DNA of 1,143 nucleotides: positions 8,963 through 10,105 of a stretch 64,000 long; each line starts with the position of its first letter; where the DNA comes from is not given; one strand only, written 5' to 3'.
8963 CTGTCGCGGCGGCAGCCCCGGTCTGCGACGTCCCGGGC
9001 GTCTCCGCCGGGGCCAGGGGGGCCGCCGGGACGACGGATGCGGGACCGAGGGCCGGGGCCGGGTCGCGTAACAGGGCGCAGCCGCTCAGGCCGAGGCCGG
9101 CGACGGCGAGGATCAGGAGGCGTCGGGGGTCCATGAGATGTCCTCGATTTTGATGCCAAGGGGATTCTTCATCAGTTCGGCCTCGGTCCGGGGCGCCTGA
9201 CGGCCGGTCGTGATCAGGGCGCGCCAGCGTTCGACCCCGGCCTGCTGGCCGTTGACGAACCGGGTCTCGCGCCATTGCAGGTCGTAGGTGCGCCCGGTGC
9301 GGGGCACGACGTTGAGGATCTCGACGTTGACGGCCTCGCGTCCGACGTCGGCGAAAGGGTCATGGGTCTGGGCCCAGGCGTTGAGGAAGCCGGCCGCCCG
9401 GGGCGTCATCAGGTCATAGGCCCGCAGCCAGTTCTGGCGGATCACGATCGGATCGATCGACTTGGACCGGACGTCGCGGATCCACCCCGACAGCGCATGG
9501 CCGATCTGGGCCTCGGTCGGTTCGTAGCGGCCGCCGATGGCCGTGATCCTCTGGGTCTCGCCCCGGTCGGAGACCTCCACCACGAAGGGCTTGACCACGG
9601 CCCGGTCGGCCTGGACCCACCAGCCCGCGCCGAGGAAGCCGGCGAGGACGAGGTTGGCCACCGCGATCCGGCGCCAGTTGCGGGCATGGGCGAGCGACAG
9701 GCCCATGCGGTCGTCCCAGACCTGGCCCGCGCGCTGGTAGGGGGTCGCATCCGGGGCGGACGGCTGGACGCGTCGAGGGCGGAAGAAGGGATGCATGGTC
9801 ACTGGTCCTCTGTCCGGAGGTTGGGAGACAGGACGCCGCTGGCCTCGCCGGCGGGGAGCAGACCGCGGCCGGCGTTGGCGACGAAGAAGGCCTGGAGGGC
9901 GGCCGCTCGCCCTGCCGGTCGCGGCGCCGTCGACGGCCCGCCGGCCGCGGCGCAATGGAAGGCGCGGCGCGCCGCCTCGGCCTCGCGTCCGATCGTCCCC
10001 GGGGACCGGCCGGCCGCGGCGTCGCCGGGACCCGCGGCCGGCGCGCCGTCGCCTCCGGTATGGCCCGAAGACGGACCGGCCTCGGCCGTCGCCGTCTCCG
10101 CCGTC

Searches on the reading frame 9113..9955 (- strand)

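Call 64: search_protein_families(library=pfam, proteins=[window:9113-9955:-], max_evalue=0.001)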
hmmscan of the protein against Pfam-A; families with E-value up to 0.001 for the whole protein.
window:9113-9955:- (280 aa): 1 family
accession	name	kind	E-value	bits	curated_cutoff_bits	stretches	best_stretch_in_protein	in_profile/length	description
PF04335.19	VirB8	-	7.1e-48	163.7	23.2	1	75-277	1-212/213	VirB8 protein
